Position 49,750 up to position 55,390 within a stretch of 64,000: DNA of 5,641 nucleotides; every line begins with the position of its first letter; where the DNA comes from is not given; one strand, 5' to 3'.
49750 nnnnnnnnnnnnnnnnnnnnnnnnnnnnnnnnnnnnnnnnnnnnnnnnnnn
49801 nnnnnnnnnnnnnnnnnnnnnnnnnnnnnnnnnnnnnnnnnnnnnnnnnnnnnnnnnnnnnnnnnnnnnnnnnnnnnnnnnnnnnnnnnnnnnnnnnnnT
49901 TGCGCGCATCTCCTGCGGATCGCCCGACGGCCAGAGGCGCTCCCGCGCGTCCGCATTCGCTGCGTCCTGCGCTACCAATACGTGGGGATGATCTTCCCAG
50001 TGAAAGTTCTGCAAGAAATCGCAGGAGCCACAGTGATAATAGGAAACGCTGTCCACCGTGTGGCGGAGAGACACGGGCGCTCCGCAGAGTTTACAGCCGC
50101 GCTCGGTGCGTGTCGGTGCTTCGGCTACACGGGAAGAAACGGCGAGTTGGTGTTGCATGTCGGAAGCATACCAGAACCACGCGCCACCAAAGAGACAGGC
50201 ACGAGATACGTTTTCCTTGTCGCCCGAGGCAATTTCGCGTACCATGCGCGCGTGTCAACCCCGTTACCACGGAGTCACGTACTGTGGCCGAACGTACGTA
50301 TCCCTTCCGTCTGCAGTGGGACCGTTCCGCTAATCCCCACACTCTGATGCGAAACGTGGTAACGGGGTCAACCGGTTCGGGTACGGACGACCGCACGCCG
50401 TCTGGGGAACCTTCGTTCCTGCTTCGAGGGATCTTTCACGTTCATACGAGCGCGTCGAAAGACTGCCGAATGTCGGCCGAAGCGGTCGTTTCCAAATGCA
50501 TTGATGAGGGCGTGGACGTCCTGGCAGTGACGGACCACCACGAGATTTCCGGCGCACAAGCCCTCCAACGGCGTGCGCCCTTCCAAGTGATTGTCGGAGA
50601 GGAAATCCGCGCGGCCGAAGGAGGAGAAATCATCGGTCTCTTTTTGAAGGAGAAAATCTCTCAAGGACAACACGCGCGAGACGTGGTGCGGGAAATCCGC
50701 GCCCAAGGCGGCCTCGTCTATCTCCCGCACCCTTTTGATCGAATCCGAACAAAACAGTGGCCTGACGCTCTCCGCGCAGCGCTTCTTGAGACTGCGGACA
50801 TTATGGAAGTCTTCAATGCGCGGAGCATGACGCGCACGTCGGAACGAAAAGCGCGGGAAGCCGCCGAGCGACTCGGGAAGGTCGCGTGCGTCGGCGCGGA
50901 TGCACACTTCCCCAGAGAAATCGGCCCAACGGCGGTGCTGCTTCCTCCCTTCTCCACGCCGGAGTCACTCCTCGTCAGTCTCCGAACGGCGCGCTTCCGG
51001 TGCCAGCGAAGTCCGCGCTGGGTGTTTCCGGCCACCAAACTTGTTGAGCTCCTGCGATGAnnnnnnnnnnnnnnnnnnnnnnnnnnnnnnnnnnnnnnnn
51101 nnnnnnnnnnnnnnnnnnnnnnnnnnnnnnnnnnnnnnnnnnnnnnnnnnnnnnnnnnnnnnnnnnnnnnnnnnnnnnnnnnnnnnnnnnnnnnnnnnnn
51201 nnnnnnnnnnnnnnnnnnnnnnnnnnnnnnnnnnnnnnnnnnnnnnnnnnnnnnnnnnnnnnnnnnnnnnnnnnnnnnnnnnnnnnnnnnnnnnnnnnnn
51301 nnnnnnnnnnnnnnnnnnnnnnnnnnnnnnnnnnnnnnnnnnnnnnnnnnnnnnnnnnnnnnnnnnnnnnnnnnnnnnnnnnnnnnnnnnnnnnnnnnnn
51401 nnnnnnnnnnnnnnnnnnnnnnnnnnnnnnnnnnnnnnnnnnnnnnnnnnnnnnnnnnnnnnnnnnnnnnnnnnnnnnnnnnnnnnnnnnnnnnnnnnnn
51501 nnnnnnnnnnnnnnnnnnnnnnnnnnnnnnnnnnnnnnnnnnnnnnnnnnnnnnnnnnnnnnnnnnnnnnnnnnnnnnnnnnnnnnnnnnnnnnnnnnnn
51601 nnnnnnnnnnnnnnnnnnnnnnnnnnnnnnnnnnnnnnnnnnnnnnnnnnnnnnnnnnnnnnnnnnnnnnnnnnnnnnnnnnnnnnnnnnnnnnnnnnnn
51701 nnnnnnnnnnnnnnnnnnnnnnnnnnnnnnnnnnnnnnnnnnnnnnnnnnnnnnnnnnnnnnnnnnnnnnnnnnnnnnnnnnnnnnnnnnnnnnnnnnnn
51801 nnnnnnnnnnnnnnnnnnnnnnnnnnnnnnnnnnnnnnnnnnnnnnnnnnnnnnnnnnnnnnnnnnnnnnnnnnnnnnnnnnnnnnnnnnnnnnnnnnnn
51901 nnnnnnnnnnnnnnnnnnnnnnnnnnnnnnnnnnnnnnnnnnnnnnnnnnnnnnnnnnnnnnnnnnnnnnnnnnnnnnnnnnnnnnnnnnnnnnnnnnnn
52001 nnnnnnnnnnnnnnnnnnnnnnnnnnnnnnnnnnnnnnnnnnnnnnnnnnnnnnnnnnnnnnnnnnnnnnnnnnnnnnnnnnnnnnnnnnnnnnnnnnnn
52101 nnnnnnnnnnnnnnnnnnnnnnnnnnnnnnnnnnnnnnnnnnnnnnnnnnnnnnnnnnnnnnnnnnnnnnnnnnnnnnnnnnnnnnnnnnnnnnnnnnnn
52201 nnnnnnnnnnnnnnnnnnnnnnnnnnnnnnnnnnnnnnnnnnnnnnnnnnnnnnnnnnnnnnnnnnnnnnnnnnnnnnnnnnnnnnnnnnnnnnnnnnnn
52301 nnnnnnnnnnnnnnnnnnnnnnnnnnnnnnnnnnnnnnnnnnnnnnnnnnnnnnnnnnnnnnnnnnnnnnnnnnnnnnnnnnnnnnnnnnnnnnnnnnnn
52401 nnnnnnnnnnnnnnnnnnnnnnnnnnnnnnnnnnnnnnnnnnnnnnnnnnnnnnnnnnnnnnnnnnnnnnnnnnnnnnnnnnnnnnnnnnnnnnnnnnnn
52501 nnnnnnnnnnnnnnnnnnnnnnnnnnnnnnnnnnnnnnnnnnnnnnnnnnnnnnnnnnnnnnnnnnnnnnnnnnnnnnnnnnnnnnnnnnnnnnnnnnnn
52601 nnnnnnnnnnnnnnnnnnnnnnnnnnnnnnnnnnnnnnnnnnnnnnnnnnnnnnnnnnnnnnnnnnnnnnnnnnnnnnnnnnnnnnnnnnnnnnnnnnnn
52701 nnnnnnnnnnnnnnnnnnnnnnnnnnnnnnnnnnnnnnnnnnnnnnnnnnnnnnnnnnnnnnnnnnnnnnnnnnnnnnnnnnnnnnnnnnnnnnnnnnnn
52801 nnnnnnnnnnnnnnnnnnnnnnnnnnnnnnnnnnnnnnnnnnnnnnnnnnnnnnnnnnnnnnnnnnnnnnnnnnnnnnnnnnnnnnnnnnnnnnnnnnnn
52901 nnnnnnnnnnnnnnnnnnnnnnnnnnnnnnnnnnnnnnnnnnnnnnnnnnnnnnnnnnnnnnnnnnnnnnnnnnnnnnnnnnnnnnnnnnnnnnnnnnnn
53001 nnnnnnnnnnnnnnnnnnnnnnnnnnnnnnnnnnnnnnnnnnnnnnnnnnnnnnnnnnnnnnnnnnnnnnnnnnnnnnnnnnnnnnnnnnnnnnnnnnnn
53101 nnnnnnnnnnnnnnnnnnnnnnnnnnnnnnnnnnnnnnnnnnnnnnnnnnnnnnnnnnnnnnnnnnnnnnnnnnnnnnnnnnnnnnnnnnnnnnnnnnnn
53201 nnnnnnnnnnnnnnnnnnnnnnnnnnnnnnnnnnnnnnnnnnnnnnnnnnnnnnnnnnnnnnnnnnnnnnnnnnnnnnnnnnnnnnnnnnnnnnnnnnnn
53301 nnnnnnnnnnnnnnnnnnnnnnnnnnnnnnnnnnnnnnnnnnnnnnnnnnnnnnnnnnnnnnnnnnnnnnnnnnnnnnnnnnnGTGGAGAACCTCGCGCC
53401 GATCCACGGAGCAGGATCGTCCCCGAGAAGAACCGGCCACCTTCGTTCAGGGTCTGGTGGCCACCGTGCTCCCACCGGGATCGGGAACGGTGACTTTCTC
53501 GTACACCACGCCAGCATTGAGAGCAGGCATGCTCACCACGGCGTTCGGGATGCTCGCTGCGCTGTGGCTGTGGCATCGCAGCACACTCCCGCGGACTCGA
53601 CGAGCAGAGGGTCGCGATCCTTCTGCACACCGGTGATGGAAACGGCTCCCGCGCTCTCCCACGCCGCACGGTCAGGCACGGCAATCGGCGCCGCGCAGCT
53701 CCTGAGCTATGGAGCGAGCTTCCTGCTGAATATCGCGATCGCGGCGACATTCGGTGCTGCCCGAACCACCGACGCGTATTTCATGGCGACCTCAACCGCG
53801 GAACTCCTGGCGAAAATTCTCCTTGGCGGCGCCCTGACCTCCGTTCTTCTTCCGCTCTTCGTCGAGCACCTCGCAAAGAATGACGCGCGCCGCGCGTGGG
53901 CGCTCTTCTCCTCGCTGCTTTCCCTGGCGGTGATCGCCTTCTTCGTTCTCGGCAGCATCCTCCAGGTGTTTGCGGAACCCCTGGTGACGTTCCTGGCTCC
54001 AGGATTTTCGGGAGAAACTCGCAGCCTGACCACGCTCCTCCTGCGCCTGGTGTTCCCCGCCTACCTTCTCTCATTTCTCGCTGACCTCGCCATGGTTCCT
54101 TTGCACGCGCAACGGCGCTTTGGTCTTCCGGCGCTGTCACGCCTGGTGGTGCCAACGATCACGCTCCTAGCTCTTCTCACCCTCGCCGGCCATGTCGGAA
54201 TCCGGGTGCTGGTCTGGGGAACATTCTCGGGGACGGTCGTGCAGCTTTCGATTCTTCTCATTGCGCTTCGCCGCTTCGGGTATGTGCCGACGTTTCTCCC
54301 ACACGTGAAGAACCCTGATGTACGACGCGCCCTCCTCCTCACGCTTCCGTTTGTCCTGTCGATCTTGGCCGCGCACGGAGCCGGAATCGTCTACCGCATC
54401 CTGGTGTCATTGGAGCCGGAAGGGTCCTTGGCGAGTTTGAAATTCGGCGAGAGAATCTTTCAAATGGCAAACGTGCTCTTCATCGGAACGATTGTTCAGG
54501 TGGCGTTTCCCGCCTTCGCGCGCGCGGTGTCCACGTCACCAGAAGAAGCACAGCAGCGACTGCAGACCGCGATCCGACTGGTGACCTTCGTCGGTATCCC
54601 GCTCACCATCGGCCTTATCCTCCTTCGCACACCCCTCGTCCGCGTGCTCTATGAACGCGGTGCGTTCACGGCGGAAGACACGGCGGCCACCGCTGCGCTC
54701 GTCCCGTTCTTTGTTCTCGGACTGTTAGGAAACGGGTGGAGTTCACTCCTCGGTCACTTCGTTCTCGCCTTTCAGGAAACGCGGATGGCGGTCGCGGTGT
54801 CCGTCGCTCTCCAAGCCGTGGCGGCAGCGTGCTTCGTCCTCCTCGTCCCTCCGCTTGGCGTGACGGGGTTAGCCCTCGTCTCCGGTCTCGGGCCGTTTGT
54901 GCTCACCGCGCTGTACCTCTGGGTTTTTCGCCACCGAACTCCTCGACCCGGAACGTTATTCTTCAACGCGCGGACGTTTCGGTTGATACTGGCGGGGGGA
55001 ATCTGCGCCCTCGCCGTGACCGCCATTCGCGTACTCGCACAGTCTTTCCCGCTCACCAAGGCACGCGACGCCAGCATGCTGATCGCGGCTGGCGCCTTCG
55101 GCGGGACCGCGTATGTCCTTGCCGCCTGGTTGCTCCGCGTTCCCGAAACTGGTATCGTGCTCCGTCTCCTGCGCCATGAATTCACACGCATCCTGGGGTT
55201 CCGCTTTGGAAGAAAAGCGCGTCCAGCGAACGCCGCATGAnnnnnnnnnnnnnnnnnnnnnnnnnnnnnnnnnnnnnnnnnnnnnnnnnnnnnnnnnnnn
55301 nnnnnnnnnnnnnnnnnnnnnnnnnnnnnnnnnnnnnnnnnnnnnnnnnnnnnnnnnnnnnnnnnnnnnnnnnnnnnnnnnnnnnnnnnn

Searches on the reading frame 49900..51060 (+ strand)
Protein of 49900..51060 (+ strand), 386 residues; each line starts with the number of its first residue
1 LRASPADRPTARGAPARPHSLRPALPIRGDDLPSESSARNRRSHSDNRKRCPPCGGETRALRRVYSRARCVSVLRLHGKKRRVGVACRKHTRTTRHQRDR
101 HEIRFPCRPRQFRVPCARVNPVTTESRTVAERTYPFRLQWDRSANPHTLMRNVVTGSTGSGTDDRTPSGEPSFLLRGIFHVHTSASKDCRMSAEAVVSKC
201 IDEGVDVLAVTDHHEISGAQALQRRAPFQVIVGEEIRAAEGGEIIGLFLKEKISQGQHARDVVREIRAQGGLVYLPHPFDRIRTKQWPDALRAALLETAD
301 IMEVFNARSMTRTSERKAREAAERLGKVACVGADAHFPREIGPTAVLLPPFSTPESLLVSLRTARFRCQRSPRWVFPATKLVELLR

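Call 10: search_protein_families(library=pfam, proteins=[window:49900-51060:+], max_evalue=0.001)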
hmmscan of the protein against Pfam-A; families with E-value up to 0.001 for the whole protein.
window:49900-51060:+ (386 aa): 2 families
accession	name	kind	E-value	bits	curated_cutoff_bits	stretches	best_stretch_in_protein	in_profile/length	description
PF13263.12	PHP_C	-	1.4e-07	31.4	21.3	1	316-364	5-54/56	PHP-associated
PF02811.25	PHP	-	6.2e-07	30.3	26.4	1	179-237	2-64/164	PHP domain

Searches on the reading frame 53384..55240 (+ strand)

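Call 10: search_protein_families(library=pfam, proteins=[window:53384-55240:+], max_evalue=0.001)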
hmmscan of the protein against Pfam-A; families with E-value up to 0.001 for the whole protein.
window:53384-55240:+ (618 aa): 2 families
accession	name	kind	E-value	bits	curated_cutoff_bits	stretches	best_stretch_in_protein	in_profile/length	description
PF03023.19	MurJ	-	8e-65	219.6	27.4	1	119-551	1-432/451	Lipid II flippase MurJ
PF13440.11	Polysacc_synt_3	-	7.6e-08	32.4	23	1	252-423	117-284/293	Polysaccharide biosynthesis protein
